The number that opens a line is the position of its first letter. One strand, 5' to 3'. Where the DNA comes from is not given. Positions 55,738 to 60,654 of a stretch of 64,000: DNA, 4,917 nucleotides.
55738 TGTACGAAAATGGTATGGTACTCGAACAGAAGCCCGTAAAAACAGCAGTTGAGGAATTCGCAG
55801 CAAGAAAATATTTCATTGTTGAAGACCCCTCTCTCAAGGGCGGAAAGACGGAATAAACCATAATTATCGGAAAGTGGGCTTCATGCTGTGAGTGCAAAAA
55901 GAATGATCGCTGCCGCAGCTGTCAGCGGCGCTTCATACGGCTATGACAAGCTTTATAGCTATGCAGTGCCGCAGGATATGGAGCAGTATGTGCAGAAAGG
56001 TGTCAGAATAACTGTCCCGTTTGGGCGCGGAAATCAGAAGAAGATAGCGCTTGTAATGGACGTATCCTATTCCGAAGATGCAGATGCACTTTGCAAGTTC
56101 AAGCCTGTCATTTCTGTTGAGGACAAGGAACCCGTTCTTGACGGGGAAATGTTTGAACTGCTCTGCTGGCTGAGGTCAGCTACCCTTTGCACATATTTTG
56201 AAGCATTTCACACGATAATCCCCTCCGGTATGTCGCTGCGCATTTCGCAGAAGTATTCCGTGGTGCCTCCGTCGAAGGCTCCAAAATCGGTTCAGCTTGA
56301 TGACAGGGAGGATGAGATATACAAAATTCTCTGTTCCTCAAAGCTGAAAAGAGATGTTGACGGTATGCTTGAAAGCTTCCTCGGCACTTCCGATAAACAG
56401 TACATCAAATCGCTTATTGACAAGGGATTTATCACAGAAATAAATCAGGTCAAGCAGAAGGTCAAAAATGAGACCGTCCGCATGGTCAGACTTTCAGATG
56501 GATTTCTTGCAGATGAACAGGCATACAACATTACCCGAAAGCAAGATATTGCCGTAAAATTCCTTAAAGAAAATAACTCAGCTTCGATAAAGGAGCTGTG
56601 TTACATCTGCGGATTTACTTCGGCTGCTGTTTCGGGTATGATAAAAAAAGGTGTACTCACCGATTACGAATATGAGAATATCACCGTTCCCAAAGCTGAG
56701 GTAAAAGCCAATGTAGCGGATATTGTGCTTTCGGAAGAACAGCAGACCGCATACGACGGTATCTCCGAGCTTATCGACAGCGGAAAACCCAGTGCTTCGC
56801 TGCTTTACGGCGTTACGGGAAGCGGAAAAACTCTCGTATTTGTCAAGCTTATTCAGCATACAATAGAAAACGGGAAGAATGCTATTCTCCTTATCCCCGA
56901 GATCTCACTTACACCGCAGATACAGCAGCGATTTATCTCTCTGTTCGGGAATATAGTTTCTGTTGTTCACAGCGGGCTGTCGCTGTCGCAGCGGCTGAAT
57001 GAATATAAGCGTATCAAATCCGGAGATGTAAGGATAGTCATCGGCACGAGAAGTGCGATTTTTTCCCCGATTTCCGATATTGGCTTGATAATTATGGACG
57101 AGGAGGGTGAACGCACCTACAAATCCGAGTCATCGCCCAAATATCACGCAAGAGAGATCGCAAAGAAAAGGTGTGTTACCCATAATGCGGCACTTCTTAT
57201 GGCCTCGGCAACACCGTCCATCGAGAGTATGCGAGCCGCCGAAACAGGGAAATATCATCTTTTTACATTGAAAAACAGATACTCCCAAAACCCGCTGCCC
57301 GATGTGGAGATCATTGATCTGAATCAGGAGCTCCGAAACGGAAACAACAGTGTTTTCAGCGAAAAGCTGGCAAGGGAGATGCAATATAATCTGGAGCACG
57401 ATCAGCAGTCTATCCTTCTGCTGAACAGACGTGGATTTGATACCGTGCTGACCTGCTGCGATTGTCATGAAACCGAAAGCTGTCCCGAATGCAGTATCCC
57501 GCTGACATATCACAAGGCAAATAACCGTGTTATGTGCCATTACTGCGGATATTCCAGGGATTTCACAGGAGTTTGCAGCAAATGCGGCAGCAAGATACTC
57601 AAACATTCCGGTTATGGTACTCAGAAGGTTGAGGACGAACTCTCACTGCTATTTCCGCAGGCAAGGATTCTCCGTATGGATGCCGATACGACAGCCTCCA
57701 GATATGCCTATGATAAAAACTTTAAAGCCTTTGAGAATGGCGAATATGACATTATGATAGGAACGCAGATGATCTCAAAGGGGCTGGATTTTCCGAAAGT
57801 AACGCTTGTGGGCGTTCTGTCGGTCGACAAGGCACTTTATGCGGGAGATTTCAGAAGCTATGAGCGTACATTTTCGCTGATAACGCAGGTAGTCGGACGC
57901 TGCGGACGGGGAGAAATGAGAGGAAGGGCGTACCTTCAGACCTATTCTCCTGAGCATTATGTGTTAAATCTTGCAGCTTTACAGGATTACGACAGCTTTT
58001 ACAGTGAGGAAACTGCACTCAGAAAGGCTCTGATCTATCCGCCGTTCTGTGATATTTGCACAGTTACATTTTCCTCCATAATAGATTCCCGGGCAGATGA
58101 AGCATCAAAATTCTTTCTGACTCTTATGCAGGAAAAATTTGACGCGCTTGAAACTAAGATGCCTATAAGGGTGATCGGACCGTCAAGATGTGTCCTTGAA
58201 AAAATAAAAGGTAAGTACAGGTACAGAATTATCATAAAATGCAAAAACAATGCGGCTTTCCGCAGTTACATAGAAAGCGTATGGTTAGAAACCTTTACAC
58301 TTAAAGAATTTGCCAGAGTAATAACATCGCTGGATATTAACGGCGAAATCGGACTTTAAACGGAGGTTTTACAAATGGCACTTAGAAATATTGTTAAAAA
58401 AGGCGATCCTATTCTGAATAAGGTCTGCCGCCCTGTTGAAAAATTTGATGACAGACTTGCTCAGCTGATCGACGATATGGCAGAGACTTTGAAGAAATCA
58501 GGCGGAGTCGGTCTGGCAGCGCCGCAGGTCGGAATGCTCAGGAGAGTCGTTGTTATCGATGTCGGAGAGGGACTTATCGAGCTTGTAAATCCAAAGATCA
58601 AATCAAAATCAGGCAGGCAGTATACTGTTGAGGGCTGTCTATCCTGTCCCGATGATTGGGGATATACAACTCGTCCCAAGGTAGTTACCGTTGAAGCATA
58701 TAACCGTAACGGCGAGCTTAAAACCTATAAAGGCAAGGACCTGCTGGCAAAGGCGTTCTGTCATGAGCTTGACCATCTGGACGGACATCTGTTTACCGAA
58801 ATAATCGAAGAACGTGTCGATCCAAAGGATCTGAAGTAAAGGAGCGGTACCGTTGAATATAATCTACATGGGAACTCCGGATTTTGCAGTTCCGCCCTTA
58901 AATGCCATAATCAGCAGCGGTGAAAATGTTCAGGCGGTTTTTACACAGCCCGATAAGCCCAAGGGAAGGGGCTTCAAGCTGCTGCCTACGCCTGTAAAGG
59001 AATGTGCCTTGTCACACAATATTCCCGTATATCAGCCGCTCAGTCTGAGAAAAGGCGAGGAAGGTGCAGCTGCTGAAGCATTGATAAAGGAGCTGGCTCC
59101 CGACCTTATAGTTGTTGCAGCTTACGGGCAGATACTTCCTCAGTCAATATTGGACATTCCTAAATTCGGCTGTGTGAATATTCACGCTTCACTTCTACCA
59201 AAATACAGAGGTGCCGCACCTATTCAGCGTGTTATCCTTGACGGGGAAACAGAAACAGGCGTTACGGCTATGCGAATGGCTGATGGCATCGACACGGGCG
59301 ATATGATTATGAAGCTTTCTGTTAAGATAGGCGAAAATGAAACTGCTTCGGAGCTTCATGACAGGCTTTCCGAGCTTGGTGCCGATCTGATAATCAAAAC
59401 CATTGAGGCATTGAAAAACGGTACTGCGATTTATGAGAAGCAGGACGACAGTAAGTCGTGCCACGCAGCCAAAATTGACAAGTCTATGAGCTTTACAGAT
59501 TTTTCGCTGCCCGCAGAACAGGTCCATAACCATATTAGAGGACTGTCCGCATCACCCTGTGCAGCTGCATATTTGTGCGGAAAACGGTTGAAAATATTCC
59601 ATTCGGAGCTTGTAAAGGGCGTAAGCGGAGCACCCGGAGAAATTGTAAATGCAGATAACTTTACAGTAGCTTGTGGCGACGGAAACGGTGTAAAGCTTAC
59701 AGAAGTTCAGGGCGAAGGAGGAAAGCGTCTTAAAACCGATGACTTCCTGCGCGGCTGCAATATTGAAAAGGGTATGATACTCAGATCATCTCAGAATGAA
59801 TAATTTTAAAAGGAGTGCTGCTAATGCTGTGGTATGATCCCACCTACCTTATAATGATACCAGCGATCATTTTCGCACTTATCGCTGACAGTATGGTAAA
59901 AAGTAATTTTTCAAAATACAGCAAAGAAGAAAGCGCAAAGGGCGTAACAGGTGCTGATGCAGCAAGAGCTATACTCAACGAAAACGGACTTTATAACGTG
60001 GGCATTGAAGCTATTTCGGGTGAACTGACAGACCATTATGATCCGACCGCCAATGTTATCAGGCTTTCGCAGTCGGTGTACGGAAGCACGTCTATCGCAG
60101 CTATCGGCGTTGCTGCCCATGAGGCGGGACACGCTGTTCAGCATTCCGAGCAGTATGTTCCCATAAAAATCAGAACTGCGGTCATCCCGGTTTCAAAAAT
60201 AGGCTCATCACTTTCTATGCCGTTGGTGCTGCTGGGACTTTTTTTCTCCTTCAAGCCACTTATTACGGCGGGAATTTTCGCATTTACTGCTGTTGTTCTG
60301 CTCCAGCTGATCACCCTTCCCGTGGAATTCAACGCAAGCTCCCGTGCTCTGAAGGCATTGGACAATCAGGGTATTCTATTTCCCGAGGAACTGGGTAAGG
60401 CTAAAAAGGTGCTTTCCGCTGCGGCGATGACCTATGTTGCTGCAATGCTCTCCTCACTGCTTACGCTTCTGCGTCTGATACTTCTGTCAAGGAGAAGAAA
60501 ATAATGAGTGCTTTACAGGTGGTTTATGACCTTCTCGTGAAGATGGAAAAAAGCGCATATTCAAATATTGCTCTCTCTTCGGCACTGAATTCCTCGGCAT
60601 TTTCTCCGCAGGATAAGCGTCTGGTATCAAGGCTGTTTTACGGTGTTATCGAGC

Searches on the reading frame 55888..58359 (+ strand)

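Call 19: search_protein_families(library=pfam, proteins=[window:55888-58359:+], max_evalue=0.00001)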
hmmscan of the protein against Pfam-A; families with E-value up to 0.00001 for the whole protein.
window:55888-58359:+ (823 aa): 6 families
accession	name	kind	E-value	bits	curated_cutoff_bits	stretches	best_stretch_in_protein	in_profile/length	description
PF00270.35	DEAD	-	5.7e-17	62.4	26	1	304-447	17-163/167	DEAD/DEAH box helicase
PF17764.6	PriA_3primeBD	-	9.7e-17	61.1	22.7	1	19-112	8-96/96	3'DNA-binding domain (3'BD)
PF18074.6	PriA_C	-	4.6e-14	53.4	26.9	1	719-818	1-94/95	Primosomal protein N C-terminal domain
PF04851.21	ResIII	-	1e-13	51.9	22.5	1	279-444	2-163/164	Type III restriction enzyme, res subunit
PF00271.37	Helicase_C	-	4.1e-12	46.8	23.5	1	591-674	39-108/110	Helicase conserved C-terminal domain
PF18319.7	Zn_ribbon_PriA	-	1.3e-11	44.7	26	1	532-557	1-26/27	PriA DNA helicase Cys-rich region (CRR) domain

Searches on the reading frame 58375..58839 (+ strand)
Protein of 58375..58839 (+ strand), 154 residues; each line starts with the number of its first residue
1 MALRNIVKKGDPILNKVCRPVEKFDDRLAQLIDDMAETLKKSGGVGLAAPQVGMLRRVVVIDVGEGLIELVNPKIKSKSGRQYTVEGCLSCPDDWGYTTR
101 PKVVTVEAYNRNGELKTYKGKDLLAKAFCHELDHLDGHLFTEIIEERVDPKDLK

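Call 82: search_protein_families(library=pfam, proteins=[window:58375-58839:+], max_evalue=0.00001)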
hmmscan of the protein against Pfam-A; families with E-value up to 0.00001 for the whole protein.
window:58375-58839:+ (154 aa): 1 family
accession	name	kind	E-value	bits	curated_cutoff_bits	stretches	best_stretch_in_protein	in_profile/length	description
PF01327.26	Pep_deformylase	-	5e-44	150.1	22.8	1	4-146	2-152/156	Polypeptide deformylase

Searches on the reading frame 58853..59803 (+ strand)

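Call 82: search_protein_families(library=pfam, proteins=[window:58853-59803:+], max_evalue=0.00001)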
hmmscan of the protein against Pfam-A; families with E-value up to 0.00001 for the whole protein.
window:58853-59803:+ (316 aa): 2 families
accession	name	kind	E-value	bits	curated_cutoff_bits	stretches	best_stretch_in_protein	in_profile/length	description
PF00551.24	Formyl_trans_N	-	3.8e-42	144.5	26.1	1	2-183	2-180/181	Formyl transferase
PF02911.23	Formyl_trans_C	-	4.2e-19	69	21.1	1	207-302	1-99/100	Formyl transferase, C-terminal domain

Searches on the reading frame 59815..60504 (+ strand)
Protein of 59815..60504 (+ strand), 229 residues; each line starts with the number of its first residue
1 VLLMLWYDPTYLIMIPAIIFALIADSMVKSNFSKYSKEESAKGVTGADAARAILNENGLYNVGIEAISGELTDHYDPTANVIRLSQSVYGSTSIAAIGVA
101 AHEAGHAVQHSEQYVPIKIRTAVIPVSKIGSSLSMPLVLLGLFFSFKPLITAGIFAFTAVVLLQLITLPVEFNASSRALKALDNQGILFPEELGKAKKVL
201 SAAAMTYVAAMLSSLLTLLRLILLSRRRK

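Call 82: search_protein_families(library=pfam, proteins=[window:59815-60504:+], max_evalue=0.00001)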
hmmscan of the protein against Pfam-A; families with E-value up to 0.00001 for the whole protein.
window:59815-60504:+ (229 aa): 1 family
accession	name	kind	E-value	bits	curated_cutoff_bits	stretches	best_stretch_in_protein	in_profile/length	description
PF04298.18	Zn_peptidase_2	-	6.1e-91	304.2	27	1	10-225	1-217/218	Putative neutral zinc metallopeptidase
